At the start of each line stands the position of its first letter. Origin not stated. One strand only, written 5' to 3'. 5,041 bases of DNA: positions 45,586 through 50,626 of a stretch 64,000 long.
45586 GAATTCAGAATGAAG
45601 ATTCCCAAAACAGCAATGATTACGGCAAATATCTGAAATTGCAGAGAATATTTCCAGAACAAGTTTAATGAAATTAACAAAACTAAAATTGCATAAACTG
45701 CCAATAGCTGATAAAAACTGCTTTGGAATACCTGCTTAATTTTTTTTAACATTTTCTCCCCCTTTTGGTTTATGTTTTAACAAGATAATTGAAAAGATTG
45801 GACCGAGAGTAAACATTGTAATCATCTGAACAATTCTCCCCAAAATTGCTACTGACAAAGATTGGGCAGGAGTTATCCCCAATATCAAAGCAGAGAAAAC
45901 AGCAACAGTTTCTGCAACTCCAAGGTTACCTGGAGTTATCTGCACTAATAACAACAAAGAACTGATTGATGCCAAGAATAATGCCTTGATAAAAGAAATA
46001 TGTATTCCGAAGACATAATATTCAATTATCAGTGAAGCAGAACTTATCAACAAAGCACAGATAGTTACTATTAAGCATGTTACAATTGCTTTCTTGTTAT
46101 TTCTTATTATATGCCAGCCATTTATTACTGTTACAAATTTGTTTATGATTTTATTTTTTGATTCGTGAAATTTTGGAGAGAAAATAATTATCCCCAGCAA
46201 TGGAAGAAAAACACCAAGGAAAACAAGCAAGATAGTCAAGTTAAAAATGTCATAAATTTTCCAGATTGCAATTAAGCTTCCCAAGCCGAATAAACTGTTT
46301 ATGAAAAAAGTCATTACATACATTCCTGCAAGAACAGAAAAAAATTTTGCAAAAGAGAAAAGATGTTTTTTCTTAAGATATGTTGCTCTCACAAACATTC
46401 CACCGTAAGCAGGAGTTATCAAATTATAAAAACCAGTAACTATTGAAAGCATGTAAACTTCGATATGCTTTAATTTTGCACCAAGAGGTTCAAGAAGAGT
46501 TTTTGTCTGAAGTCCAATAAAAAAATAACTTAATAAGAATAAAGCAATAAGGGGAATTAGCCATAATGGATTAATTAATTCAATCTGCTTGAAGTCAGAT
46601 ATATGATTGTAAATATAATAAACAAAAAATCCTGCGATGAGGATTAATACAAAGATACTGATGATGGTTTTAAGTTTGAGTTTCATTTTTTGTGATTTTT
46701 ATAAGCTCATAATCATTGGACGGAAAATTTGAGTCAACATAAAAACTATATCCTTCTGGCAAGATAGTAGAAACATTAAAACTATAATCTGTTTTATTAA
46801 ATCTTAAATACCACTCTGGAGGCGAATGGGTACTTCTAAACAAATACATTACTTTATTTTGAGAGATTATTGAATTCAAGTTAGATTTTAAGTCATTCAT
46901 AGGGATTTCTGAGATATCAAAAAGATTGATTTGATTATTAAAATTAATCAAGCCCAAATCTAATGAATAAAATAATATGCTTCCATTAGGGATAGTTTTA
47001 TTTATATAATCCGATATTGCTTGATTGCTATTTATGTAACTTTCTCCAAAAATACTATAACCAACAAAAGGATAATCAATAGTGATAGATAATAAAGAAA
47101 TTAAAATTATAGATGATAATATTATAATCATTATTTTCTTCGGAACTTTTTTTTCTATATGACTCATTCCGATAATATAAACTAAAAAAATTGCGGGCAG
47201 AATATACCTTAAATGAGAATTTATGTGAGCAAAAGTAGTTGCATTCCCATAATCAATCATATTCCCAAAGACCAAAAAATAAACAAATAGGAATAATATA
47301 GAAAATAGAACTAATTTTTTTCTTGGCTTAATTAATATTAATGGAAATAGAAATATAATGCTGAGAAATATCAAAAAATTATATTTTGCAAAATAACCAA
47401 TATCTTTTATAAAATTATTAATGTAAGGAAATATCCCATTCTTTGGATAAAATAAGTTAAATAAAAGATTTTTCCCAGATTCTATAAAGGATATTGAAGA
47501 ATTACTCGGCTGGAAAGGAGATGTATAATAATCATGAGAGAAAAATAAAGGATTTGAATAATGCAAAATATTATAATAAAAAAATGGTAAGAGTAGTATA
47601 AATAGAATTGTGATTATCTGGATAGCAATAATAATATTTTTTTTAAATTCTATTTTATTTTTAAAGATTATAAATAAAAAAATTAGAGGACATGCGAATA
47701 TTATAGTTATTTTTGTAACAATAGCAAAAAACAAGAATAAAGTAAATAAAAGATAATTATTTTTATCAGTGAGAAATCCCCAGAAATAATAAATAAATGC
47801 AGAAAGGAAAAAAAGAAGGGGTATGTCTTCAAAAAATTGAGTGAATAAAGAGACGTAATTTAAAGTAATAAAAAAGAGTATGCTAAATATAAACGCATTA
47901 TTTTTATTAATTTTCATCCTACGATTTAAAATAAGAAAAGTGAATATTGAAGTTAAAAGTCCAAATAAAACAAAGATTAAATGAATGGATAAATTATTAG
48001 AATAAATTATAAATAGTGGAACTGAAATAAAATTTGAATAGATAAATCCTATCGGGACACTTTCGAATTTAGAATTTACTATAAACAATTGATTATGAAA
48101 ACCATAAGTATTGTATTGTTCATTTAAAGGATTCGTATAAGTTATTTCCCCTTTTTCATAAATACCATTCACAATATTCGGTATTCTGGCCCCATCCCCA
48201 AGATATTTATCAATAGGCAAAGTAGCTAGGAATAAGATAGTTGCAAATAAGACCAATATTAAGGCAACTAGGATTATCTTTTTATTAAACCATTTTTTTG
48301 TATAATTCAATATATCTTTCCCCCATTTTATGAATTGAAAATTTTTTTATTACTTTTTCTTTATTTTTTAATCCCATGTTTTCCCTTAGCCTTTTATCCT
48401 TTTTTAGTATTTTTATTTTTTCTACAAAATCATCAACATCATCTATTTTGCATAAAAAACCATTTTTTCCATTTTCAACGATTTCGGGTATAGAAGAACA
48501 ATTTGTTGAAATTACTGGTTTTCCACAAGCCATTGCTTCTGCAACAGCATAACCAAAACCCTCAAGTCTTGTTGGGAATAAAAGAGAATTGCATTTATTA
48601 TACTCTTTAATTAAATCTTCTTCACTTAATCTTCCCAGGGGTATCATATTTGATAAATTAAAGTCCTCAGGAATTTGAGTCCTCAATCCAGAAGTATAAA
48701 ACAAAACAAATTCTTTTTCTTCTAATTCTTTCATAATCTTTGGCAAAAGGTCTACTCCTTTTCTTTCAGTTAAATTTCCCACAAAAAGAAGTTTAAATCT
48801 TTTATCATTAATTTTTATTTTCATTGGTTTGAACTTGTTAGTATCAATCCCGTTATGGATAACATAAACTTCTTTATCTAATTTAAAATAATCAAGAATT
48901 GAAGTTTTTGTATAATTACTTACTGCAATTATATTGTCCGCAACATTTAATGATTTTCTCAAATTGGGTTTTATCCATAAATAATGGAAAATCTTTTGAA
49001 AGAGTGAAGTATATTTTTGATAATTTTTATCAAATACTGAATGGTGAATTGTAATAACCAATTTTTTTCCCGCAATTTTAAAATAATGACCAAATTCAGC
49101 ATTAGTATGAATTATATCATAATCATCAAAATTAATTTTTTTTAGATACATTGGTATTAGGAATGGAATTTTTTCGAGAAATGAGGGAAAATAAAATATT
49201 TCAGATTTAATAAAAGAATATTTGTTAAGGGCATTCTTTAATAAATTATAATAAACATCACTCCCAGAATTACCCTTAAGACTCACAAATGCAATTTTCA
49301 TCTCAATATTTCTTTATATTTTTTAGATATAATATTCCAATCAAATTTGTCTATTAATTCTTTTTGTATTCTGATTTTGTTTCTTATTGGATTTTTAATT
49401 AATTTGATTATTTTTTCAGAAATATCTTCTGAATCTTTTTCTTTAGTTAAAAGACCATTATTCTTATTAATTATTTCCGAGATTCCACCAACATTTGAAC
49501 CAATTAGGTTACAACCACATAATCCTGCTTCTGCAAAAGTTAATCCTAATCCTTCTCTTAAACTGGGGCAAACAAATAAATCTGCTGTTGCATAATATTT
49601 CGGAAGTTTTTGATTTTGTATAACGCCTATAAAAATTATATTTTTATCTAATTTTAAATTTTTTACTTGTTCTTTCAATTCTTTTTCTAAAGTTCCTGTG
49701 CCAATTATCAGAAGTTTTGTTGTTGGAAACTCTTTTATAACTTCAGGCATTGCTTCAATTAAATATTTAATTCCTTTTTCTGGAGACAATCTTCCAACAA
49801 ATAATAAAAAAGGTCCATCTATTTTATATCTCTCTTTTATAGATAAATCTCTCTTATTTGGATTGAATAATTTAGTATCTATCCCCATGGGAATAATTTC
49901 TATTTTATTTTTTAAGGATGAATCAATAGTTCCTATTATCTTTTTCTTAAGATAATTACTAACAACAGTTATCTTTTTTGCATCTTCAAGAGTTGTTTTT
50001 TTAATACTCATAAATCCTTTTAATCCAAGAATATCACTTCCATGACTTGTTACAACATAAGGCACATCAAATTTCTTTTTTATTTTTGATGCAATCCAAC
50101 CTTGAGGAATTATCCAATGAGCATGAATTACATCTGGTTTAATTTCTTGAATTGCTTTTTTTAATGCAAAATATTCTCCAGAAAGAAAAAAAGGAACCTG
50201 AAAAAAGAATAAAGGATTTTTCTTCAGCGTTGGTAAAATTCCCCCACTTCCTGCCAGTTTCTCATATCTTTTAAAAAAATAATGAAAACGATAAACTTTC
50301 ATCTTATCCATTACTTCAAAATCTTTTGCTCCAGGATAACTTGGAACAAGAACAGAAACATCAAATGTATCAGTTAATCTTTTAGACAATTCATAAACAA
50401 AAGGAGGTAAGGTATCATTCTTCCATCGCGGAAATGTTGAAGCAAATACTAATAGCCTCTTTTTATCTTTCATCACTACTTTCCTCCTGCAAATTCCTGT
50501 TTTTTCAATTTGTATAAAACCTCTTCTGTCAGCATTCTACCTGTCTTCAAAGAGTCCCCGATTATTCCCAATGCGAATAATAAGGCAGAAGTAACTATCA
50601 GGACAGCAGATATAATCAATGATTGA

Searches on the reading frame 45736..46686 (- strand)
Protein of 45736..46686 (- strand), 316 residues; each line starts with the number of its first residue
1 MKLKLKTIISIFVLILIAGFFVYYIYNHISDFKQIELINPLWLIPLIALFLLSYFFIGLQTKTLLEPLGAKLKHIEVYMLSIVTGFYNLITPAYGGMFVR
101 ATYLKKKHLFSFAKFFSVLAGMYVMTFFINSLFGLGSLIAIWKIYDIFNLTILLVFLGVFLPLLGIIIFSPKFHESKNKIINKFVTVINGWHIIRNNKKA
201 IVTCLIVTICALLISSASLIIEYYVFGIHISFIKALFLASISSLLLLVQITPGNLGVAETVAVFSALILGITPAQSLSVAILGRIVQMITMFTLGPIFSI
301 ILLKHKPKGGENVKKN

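Call 9: search_protein_families(library=pfam, proteins=[window:45736-46686:-], max_evalue=0.01)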
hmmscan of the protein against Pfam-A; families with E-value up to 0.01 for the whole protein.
window:45736-46686:- (316 aa): 1 family
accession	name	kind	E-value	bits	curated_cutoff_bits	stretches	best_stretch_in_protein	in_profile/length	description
PF03706.18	LPG_synthase_TM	-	3.4e-32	112.6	33.4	1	15-295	5-302/302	Lysylphosphatidylglycerol synthase TM region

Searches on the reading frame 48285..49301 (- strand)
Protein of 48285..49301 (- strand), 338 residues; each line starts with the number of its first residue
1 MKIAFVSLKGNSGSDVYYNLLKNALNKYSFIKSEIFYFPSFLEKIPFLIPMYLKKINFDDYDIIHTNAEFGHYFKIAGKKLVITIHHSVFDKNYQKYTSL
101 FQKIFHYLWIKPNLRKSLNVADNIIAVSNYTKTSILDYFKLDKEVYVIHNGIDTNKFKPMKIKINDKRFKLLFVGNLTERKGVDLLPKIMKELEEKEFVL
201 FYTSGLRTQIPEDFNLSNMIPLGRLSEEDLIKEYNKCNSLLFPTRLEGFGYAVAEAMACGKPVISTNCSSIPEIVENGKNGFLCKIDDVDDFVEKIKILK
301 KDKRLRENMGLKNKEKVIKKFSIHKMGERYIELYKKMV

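Call 9: search_protein_families(library=pfam, proteins=[window:48285-49301:-], max_evalue=0.01)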
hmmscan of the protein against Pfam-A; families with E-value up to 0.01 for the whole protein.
window:48285-49301:- (338 aa): 5 families
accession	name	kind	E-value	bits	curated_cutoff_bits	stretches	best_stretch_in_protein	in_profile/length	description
PF00534.26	Glycos_transf_1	-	1.7e-32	112.7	26.4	1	159-314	6-170/172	Glycosyl transferases group 1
PF13692.12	Glyco_trans_1_4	-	3.5e-27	95.8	27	1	169-300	2-140/142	Glycosyl transferases group 1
PF13439.12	Glyco_transf_4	-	1.7e-17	64.4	28.5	1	36-155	48-169/170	Glycosyltransferase Family 4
PF13524.12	Glyco_trans_1_2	-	1.9e-07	31.6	25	1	218-325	28-137/144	Glycosyl transferase-like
PF20706.3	GT4-conflict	-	5.3e-06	26.1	26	1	227-269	272-314/385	Family 4 Glycosyltransferase in conflict systems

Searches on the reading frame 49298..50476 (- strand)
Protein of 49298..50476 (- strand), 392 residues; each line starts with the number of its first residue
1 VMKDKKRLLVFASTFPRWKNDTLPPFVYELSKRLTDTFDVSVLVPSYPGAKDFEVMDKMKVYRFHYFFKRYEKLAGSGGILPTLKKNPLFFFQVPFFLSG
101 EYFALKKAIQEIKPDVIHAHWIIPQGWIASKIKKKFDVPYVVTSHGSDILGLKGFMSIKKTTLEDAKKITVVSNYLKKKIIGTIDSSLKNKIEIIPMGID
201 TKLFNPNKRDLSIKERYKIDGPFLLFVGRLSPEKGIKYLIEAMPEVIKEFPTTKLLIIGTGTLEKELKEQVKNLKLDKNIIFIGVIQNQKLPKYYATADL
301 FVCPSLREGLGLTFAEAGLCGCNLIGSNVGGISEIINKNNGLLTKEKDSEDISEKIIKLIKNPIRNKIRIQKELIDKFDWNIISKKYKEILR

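Call 9: search_protein_families(library=pfam, proteins=[window:49298-50476:-], max_evalue=0.01)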
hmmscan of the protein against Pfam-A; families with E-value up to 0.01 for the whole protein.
window:49298-50476:- (392 aa): 7 families
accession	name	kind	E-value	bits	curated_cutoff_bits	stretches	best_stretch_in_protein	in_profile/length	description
PF00534.26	Glycos_transf_1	-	4.4e-42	144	26.4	1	218-367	12-163/172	Glycosyl transferases group 1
PF13692.12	Glyco_trans_1_4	-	7e-37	127.3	27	1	222-362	2-142/142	Glycosyl transferases group 1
PF13439.12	Glyco_transf_4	-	1.8e-20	74.1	28.5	1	26-202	7-169/170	Glycosyltransferase Family 4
PF13477.12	Glyco_trans_4_2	-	5.9e-12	46.4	23.4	1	102-164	63-130/139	Glycosyl transferase 4-like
PF13579.12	Glyco_trans_4_4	-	1.7e-09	38.7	29.7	1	26-181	6-143/158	Glycosyl transferase 4-like domain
PF20706.3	GT4-conflict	-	2e-07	30.8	26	1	164-343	145-324/385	Family 4 Glycosyltransferase in conflict systems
PF06265.16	YutD-like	-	0.00067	20.1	25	1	132-178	29-73/85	Putative antitoxin YutD-like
